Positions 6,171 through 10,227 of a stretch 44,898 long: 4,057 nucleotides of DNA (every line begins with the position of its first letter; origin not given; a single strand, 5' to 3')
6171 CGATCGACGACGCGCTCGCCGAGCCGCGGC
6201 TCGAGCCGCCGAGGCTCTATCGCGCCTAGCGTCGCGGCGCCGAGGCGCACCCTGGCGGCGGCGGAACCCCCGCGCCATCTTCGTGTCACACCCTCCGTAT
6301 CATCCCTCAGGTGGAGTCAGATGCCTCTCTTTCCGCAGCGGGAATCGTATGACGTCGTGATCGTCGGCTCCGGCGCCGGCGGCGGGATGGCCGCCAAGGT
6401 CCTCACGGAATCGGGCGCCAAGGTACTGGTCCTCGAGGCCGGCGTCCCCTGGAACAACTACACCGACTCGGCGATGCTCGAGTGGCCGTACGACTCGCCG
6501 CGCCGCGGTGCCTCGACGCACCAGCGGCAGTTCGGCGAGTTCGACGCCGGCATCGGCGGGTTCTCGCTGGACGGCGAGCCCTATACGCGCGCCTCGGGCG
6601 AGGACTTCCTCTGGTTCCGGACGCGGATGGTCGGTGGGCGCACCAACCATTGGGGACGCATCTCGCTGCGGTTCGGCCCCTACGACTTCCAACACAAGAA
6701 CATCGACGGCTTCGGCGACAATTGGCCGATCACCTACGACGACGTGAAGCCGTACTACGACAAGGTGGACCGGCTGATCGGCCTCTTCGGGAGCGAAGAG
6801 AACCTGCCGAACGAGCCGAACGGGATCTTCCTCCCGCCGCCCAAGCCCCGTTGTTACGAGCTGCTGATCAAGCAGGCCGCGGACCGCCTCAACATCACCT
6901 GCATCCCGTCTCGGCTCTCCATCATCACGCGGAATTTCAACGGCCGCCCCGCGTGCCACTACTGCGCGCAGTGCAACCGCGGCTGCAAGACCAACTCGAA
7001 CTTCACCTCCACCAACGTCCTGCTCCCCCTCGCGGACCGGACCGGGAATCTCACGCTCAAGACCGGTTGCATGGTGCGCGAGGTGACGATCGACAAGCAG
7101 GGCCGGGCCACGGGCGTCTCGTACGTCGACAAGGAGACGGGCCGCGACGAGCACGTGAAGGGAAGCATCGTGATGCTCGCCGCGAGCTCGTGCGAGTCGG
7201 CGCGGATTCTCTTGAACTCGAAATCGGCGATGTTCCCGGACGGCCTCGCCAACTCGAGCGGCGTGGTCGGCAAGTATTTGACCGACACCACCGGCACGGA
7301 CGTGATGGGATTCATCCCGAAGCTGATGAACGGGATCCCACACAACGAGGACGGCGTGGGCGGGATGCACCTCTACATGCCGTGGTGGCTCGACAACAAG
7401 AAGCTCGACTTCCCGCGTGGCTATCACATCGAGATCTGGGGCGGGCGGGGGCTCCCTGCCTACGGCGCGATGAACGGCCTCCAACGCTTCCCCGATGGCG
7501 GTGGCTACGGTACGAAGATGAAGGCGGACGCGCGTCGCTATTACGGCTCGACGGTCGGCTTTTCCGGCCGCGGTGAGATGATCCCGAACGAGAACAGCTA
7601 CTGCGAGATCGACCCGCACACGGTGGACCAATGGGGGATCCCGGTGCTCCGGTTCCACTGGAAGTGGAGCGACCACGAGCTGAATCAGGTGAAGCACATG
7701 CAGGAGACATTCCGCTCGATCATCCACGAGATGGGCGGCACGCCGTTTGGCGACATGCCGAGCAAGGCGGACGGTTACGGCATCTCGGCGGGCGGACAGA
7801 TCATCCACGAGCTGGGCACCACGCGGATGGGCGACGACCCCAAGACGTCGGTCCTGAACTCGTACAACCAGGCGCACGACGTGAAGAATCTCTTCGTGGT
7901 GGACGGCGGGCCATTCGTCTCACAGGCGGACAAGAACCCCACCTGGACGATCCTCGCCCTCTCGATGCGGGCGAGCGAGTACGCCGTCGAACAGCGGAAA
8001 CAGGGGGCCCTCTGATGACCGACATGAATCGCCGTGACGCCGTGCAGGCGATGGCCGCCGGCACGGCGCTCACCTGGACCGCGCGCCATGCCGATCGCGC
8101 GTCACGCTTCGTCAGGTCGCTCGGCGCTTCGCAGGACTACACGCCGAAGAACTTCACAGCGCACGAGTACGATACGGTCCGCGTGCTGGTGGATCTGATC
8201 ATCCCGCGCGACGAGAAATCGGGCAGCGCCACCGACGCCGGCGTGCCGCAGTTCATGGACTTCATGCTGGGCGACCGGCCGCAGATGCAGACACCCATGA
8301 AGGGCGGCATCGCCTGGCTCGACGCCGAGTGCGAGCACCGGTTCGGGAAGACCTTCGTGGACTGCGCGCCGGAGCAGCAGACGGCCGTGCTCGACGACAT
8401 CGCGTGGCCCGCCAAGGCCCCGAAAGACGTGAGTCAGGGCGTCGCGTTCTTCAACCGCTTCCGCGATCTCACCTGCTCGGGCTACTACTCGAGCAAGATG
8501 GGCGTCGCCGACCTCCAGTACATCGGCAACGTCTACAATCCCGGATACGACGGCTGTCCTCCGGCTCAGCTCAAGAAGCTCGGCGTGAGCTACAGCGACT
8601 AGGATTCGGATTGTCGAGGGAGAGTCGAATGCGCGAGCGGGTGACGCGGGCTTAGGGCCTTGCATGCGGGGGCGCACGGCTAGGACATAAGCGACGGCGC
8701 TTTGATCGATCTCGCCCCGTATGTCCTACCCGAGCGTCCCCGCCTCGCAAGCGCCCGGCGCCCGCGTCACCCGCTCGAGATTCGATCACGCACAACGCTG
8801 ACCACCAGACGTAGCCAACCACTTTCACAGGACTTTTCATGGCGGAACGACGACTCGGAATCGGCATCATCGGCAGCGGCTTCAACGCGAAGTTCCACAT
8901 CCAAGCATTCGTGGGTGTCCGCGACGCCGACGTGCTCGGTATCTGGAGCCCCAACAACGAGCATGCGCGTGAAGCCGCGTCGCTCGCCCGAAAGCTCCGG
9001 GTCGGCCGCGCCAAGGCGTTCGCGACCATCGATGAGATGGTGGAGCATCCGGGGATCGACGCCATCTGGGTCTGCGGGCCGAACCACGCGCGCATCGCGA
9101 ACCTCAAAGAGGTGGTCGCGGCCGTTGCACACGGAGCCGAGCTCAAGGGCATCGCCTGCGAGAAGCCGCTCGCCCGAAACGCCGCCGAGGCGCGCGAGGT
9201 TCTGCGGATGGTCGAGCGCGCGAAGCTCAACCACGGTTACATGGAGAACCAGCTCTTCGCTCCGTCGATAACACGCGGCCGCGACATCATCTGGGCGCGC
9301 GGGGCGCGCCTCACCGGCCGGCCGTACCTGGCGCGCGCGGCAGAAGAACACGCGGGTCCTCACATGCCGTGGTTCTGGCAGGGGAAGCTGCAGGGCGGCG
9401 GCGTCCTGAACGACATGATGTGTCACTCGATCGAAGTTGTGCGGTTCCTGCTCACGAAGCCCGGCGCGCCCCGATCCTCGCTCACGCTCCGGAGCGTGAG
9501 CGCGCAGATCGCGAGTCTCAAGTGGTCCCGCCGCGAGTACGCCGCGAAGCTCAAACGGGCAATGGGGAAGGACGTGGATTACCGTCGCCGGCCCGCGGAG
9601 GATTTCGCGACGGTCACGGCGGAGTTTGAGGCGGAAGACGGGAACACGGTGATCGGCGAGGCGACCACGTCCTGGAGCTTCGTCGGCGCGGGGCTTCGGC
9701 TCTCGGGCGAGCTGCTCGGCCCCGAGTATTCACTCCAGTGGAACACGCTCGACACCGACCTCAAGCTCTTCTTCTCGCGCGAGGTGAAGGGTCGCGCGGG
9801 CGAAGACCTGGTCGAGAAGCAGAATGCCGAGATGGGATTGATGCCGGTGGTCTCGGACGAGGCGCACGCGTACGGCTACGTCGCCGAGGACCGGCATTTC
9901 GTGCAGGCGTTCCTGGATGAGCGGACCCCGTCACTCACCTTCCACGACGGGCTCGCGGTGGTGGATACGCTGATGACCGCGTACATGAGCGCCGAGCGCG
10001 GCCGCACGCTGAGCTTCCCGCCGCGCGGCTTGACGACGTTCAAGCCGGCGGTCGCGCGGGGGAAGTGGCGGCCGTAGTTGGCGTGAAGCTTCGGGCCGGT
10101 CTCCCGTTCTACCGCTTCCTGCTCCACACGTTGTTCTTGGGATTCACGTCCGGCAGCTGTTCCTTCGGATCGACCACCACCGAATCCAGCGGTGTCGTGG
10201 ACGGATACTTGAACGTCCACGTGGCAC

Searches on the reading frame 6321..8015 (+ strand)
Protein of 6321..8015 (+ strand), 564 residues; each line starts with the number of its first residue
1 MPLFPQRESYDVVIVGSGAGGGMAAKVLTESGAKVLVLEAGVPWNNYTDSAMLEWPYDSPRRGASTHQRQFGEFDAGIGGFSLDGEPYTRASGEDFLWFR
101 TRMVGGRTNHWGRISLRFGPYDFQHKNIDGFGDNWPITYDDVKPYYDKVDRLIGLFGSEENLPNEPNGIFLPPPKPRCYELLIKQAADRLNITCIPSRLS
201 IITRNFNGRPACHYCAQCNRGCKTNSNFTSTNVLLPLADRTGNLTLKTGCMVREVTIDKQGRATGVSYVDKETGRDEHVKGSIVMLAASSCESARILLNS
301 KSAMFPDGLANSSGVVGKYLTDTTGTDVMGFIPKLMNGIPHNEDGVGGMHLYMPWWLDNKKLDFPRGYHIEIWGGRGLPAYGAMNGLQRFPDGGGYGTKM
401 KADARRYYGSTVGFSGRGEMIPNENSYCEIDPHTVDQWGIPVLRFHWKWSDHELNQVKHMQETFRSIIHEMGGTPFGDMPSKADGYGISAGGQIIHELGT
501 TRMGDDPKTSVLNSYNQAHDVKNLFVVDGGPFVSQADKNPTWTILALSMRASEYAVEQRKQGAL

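Call 38: search_protein_families(library=pfam, proteins=[window:6321-8015:+], max_evalue=0.0001)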
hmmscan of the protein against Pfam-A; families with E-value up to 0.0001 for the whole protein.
window:6321-8015:+ (564 aa): 3 families
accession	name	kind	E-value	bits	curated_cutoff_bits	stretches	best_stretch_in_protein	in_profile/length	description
PF05199.19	GMC_oxred_C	-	7.1e-22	78.9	24.6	1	428-547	5-138/139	GMC oxidoreductase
PF00732.25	GMC_oxred_N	-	2.3e-12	47.7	23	1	96-300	19-200/218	GMC oxidoreductase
PF00890.30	FAD_binding_2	-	8.3e-07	29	20.4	0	11-43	1-33/414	FAD binding domain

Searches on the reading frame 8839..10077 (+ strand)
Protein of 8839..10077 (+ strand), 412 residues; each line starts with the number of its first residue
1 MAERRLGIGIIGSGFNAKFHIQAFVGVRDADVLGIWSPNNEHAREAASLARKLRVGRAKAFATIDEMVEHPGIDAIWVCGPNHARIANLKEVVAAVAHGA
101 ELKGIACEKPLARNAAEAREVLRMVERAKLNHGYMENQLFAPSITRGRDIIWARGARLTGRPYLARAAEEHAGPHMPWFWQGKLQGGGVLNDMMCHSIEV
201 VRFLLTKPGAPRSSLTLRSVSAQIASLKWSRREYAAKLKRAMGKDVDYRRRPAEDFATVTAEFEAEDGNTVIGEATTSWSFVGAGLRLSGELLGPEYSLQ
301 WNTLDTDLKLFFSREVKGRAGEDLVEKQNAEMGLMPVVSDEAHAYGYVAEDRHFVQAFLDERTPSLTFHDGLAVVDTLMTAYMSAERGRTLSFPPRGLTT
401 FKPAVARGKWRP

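Call 38: search_protein_families(library=pfam, proteins=[window:8839-10077:+], max_evalue=0.0001)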
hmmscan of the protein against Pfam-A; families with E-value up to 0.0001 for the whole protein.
window:8839-10077:+ (412 aa): 3 families
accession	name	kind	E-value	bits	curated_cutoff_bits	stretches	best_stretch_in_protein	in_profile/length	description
PF01408.29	GFO_IDH_MocA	-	2.6e-16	60.8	24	1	7-129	2-113/120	Oxidoreductase family, NAD-binding Rossmann fold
PF22725.1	GFO_IDH_MocA_C3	-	1.2e-09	38.6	27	1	160-284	14-109/124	GFO/IDH/MocA C-terminal domain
PF02894.22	GFO_IDH_MocA_C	-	7.7e-07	29.6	22.9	1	180-391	32-216/218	Oxidoreductase family, C-terminal alpha/beta domain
